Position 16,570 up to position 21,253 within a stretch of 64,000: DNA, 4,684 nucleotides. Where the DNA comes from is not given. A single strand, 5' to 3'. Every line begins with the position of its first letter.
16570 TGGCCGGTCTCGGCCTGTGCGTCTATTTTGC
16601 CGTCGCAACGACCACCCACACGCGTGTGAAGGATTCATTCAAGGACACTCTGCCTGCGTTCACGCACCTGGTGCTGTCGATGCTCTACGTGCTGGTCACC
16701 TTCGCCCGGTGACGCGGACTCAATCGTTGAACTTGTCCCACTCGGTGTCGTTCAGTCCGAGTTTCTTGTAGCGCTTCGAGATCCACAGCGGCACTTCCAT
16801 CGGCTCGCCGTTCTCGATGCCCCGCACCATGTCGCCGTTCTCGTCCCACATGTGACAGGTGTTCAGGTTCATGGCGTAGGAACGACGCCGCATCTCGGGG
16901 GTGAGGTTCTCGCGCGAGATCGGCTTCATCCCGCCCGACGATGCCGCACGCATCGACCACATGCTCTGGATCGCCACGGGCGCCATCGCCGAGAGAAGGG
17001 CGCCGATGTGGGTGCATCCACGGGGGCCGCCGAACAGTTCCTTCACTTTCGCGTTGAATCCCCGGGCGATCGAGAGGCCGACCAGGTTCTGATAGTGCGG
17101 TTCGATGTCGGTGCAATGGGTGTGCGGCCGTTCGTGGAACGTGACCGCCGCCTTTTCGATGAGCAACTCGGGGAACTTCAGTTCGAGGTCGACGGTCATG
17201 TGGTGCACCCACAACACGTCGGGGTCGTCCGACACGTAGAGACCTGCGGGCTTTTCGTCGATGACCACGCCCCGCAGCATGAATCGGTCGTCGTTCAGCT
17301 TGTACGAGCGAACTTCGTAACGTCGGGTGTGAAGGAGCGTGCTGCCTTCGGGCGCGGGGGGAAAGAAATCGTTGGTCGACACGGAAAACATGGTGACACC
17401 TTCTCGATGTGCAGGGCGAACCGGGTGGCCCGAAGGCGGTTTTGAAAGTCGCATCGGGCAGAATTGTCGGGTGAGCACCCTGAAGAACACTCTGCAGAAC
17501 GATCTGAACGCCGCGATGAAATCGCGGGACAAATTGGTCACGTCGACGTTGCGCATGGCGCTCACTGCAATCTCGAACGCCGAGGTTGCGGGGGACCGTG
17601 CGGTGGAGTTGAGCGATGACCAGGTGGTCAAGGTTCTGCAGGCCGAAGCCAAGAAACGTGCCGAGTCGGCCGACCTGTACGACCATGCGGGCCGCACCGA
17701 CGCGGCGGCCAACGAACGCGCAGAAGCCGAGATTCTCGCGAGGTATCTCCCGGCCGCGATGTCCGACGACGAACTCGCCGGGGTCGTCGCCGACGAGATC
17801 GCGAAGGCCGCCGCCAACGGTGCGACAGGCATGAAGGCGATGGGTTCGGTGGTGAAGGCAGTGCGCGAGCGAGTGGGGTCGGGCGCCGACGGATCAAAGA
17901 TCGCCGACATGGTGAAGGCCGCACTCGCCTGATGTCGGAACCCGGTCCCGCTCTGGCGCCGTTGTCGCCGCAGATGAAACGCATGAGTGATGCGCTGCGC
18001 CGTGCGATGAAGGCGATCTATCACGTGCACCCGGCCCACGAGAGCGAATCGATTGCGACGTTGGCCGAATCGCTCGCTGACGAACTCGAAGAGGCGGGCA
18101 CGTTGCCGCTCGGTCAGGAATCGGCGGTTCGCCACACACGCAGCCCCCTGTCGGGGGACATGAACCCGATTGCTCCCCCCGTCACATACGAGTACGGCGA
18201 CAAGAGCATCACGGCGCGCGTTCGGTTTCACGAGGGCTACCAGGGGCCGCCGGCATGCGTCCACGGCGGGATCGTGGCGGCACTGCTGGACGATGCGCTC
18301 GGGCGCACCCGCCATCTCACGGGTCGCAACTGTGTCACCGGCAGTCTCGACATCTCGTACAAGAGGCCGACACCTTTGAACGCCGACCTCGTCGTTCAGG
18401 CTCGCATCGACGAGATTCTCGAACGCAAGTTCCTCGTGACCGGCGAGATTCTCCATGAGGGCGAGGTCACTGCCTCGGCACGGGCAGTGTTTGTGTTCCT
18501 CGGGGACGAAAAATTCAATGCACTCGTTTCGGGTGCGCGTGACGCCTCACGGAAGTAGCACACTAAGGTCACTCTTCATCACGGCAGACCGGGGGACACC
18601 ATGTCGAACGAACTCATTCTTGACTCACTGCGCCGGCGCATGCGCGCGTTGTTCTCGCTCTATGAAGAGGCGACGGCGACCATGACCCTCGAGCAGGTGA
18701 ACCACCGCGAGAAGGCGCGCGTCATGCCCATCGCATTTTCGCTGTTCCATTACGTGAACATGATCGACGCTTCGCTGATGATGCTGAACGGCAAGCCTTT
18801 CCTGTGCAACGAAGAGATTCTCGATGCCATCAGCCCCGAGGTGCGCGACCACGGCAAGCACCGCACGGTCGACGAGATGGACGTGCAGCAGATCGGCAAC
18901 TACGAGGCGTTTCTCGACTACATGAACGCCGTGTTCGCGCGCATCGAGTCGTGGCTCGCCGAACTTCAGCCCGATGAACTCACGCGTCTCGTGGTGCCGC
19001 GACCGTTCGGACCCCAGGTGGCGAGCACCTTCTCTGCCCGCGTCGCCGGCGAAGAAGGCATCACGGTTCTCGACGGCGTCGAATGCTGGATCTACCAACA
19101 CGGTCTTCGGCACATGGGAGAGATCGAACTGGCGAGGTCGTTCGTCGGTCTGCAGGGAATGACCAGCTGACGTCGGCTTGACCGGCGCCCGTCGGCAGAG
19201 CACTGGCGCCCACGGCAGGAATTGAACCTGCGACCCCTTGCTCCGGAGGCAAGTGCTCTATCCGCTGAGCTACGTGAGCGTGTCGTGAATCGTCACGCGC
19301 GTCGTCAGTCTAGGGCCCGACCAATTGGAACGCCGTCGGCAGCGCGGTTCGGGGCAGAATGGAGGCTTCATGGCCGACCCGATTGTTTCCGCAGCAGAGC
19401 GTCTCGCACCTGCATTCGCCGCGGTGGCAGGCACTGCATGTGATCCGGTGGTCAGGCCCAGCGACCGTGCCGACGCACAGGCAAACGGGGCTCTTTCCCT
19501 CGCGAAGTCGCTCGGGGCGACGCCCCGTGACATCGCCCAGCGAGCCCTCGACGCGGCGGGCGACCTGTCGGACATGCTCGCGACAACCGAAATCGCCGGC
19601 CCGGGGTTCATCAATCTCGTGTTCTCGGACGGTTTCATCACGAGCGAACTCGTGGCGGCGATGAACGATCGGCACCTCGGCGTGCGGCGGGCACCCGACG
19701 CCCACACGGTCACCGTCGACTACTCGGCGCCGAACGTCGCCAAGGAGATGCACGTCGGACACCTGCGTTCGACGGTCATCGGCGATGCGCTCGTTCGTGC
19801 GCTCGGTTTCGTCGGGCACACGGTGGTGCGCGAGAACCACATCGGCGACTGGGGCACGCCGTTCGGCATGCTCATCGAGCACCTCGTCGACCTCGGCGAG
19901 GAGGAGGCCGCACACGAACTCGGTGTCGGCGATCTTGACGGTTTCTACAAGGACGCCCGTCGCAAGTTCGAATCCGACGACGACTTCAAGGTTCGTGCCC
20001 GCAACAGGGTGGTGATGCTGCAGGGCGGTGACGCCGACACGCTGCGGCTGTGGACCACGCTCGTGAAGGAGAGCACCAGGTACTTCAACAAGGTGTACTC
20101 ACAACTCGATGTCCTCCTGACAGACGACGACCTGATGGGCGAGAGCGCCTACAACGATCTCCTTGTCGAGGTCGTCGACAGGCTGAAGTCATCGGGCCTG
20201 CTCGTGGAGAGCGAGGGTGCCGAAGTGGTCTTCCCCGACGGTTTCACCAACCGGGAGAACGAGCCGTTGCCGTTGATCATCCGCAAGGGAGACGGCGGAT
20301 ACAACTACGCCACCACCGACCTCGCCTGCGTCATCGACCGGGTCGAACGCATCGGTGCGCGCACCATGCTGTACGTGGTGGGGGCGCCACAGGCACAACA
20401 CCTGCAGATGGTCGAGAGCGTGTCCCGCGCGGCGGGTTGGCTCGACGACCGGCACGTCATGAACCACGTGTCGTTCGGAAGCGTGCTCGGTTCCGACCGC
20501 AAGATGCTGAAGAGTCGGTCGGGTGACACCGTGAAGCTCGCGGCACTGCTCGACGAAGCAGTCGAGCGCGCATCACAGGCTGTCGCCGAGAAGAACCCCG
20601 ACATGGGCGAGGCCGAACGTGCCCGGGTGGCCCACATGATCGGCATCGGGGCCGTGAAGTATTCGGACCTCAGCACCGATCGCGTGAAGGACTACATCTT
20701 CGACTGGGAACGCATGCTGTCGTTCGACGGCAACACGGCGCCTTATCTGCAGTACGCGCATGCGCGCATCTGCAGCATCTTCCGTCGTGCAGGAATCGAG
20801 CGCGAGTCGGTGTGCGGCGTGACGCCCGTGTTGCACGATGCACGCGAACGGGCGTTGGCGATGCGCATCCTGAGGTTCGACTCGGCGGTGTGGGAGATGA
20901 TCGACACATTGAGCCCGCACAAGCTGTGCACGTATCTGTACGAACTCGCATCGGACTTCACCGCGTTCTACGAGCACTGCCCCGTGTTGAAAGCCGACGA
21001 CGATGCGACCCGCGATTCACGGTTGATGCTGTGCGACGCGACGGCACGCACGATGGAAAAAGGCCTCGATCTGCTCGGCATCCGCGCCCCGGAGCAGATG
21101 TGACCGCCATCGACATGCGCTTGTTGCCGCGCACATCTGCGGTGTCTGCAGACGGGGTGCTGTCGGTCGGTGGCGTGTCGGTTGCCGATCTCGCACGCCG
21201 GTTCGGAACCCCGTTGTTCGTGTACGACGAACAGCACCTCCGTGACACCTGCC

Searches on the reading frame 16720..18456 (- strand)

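Call 9: search_protein_families(library=pfam, proteins=[window:16720-18456:-], max_evalue=0.001)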
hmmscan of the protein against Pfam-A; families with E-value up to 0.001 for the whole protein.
window:16720-18456:- (578 aa): 1 family
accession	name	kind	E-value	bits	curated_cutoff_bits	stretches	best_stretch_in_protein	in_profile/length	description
PF11136.13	DUF2889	-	1.7e-25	90.1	25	1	376-497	1-123/123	Protein of unknown function (DUF2889)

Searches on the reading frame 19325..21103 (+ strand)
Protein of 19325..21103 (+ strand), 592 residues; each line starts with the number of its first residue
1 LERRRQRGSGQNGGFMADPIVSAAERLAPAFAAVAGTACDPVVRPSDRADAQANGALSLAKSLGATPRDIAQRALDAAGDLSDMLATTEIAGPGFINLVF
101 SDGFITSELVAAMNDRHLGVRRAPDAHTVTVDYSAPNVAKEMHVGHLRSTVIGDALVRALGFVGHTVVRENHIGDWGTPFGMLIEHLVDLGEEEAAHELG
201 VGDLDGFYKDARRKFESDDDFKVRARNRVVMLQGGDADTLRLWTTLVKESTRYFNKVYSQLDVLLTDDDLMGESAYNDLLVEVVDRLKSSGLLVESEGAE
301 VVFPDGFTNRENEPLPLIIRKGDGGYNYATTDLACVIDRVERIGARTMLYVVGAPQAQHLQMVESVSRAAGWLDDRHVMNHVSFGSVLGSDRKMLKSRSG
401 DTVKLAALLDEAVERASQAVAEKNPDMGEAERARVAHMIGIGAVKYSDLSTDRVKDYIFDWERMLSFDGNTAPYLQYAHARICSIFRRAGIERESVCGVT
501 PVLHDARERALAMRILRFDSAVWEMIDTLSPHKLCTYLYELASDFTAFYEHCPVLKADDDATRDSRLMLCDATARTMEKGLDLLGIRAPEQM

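Call 9: search_protein_families(library=pfam, proteins=[window:19325-21103:+], max_evalue=0.001)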
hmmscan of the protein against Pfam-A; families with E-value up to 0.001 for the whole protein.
window:19325-21103:+ (592 aa): 3 families
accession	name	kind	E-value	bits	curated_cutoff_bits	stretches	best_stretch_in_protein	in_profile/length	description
PF00750.26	tRNA-synt_1d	-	4.7e-115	384.7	23.3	1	117-461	10-349/349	tRNA synthetases class I (R), catalytic domain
PF05746.21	DALR_1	-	7.2e-38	129.7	22.3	1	475-592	1-117/117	DALR anticodon binding domain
PF03485.21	Arg_tRNA_synt_N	-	1.3e-10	42.2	21.5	1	41-99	24-84/85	Arginyl tRNA synthetase N terminal domain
